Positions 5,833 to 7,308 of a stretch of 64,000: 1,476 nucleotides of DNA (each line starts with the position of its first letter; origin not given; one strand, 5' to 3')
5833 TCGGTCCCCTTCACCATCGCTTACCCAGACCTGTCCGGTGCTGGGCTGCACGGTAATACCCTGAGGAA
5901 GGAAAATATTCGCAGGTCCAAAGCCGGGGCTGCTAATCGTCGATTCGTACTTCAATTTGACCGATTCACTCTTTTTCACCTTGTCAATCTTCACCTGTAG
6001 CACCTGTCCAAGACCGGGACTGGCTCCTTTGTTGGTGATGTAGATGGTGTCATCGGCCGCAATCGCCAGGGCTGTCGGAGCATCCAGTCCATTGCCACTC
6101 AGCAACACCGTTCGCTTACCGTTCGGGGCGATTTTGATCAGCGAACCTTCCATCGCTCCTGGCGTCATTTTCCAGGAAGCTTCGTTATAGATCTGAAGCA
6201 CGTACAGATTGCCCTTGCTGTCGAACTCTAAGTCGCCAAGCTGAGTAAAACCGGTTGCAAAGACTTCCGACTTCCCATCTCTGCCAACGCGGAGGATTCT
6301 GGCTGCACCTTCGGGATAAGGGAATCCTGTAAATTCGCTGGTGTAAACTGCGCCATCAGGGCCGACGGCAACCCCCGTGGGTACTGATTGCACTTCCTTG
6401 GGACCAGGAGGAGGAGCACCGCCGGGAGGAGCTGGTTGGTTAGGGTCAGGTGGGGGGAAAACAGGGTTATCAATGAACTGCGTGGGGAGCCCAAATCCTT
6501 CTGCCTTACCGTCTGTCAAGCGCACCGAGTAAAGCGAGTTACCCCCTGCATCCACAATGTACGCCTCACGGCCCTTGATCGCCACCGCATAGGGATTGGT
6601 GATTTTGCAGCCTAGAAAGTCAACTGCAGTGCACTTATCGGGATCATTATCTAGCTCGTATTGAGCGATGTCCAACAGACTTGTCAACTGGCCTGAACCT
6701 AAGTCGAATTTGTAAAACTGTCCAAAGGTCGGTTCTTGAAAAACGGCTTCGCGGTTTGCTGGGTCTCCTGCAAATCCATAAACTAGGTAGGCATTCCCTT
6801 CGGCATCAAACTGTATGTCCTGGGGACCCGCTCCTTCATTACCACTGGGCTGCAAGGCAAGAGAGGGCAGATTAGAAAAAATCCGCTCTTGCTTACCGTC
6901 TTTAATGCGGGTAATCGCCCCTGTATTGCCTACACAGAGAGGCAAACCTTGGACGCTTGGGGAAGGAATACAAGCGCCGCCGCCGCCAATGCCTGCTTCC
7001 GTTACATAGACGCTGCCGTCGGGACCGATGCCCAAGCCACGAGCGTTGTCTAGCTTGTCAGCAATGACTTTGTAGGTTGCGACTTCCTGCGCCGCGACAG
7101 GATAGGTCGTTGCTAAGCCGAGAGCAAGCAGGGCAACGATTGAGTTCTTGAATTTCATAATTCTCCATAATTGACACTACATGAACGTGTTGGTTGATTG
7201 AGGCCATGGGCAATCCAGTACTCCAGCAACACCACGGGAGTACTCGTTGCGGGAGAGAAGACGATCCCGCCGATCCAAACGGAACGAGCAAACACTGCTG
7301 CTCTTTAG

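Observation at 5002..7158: Single 718-aa gene combines a ScyD/ScyE-type propeller with a ScyF-type NHL domain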

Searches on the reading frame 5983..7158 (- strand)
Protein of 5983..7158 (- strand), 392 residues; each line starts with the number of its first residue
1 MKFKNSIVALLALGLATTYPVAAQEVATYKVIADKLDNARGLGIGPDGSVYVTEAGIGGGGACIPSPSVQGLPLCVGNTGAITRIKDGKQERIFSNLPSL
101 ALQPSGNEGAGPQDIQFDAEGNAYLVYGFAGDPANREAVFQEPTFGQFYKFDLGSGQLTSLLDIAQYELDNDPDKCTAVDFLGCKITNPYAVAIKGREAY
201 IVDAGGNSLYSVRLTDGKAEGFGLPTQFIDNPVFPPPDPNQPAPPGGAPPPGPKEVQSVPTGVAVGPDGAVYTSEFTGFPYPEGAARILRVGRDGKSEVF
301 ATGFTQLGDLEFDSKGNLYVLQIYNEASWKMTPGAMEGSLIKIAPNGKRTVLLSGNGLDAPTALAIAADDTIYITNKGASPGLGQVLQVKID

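Call 25: find_related_loci(query=A1, collection=genome_contigs, flank=6000)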
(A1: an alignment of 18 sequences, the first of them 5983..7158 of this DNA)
Query A1 (392 aa) in genome_contigs; peptide patterns used: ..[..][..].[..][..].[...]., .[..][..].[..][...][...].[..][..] (x = any residue, [..] = any of these).
427 stretches matched a pattern; 279 encode a relative of the query (tblastn E <= 1e-3); the best 80 are kept; 80 distinct loci.
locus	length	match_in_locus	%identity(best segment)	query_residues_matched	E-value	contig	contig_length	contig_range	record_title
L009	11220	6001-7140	55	8-389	9e-131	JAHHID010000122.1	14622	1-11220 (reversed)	MAG: Spirirestis rafaelensis WJT71-NPBG6 JAESGY010000512.1, whole genome shotgun sequence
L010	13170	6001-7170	54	3-390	7e-131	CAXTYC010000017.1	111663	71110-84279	MAG TPA_asm: uncultured Chroococcidiopsis sp. isolate public_SRR1531569_metawrap_bin.6 genome assembly, contig: public_S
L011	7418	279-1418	54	8-389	4e-130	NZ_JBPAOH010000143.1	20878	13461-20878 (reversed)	Tolypothrix sp. VBCCA 56010 strain VBCCA:56010 contig00143, whole genome shotgun sequence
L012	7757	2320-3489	54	3-389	5e-129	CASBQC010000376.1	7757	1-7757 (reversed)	MAG: uncultured cyanobacterium isolate PMM_0081 genome assembly, contig: PMM_0081_000000000376, whole genome shotgun seq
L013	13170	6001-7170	53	3-389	2e-128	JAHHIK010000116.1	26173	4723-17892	MAG: Tolypothrix carrinoi HA7290-LM1 JAESGF010000255.1, whole genome shotgun sequence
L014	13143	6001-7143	56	1-387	6e-128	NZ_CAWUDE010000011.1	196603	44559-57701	Anabaena sp. CCY 9613 isolate Anabaena CCY 9613 NODE_12_length_196603_cov_221.779764, whole genome shotgun sequence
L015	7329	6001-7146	56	1-388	1e-126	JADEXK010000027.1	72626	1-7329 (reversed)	Nostocales cyanobacterium LEGE 11386 NODE_52_length_72626_cov_13.5054, whole genome shotgun sequence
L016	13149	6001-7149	53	8-389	2e-126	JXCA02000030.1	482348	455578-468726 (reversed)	Scytonema tolypothrichoides VB-61278 scaffold_008, whole genome shotgun sequence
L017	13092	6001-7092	56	27-389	2e-126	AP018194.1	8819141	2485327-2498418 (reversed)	Scytonema sp. HK-05 DNA, nearly complete genome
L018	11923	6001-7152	53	8-390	5e-126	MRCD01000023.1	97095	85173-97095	Calothrix sp. HK-06 NIES-2101_Scaffold_23, whole genome shotgun sequence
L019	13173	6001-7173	52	3-390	9e-126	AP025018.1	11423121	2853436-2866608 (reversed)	Calothrix sp. PCC 7716 DNA, complete genome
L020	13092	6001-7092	55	27-389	2e-125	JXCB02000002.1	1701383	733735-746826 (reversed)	Tolypothrix campylonemoides VB511288 scaffold_001, whole genome shotgun sequence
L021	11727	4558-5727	53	3-390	3e-125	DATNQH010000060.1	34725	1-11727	MAG TPA_asm: Leptolyngbyaceae cyanobacterium isolate SMAG_U16502 k141_270072, whole genome shotgun sequence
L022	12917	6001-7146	52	10-390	2e-125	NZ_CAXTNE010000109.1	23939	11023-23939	MAG: uncultured Nostoc sp. isolate public_SRR14722161_metawrap_bin.1 public_SRR14722161_metawrap_bin.1_109, whole genome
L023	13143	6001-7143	52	10-389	3e-125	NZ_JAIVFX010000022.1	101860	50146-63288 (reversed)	Nostoc sp. XA010 NODE_22_length_101860_cov_81.456430, whole genome shotgun sequence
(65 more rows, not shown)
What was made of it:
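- Tried and rejected: genome_contigs scan (call 25).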

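Call 69: predict_structure(alignment_id=A6)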
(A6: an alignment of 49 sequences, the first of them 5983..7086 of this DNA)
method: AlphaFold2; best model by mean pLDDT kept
length: 368 residues; sequences in the alignment: 49
mean_pLDDT: 91.5   pTM: 0.91
mean pLDDT of the five models: 91.5, 91.3, 90.1, 89.9, 89.5
residues with pLDDT >= 90: 279; 70-90: 64; 50-70: 25; < 50: 0
segments of 3 or more residues with pLDDT < 50: none
pLDDT, mean of each block of 10 residues (from residue 1): 91 98 98 96 79 98 97 96 94 98 92 92 97 97 93 64 95 97 96 96 82 70 71 93 98 83 95 95 96 97 78 93 95 92 96 95 94
secondary structure, 60 per line:
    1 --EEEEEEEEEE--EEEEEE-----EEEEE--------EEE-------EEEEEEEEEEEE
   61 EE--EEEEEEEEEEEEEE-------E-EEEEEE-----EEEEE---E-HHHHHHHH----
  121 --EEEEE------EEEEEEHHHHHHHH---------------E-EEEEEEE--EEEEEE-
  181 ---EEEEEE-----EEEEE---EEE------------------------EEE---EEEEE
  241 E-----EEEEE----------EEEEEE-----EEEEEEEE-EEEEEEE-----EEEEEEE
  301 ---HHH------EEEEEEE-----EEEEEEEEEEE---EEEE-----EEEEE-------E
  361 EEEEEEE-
elements in order: E3-12 E15-20 E26-30 E39-41 E49-62 E65-78 E88-93 E99-103 H109-116 E123-127 E134-139 H140-147 E165-171 E174-179 E184-189 E195-199 E203-205 E230-232 E236-241 E247-251 E262-267 E273-280 E282-288 E294-300 E313-319 E325-335 E339-342 E348-352 E360-367
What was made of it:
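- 5992..7071 (-): ScyE domain (aa 30-389): six-bladed beta-propeller with the family's invariant Cys63/Cys75 pair. The AF2 model of this half alone has pLDDT 91.5 and pTM 0.91 (call 69).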

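Call 72: fold_search(model_id=the predicted structure, library=pdb)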
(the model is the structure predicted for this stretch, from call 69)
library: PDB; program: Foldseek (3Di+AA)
matches with E <= 10: 1325; with E <= 0.001: 656
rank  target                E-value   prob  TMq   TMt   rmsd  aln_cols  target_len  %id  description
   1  6f0t_A                6.3e-11  1.00  0.54  0.78   5.7       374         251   17  Crystal structure of Pizza6-SFW (released 2018-03-21)
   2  7zcj                  1.4e-10  1.00  0.53  0.75   6.0       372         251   16  Crystal structure of Pizza6-TNH-TSH with Silicotungstic Acid (STA) polyoxometalate (released 2023-04-19)
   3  6f0q_A                1.8e-10  1.00  0.53  0.76   5.9       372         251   15  Crystal structure of Pizza6-AYW (released 2018-03-21)
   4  6i3b_A                2.2e-10  1.00  0.51  0.73   7.1       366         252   16  Crystal structure of cPizza6-AYW, a circularly permuted designer protein (released 2019-11-20)
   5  3ww9                  2.9e-10  1.00  0.53  0.75   7.6       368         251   17  Crystal structure of the computationally designed Pizza6 protein (released 2014-10-08)
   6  2qc5                  5.6e-10  1.00  0.48  0.57   8.9       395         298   12  Streptogramin B lyase structure (released 2008-10-14)
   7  8djf                  1.3e-09  1.00  0.56  0.69   5.3       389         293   18  Crystal structure of RPA3624, a beta-propeller lactonase from Rhodopseudomonas palustris, with active-site bound tetrahe (released 2023-01-11)
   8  2z2n                  1.4e-09  1.00  0.48  0.58   9.1       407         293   10  Crystal Structure of selenomethionine substituted virginiamycin B lyase from Staphylococcus aureus (released 2007-06-19)
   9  1rwl                  1.6e-09  1.00  0.53  0.75   6.6       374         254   17  Extracellular domain of Mycobacterium tuberculosis PknD (released 2004-04-27)
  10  6rej                  1.7e-09  1.00  0.52  0.75   8.0       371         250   18  Crystal structure of Pizza6-SH with Zn2+ (released 2019-07-31)
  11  2z2p_A                1.7e-09  1.00  0.48  0.59   9.4       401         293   11  Crystal Structure of catalytically inactive H270A virginiamycin B lyase from Staphylococcus aureus with Quinupristin (released 2007-06-19)
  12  6qsd                  1.8e-09  1.00  0.55  0.78   6.4       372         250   17  Crystal structure of Pizza6S (released 2020-03-18)
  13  7zph                  1.9e-09  1.00  0.50  0.74   6.1       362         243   15  Crystal structure of Pizza6-TNK-RSH with Silicotungstic Acid (STA) polyoxometalate (released 2023-05-10)
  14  6rek                  2.0e-09  1.00  0.55  0.78   6.5       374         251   17  Crystal structure of Pizza6-SH with Cu2+ (released 2019-07-31)
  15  7zpz                  2.0e-09  1.00  0.53  0.76   6.6       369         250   17  Crystal structure of Pizza6-TSR-TSH with Silicotungstic Acid (STA) polyoxometalate (released 2023-05-10)
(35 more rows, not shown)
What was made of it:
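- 5992..7071 (-): The nearest solved folds are NHL-type six-blade propellers, streptogramin B lyase and SMP-30/Drp35-type lactonases, with TM-score normalised to query length (TMq) about 0.5 (call 72).
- The ScyE half alone is a confident six-blade propeller (pLDDT 91.5; calls 69, 72).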
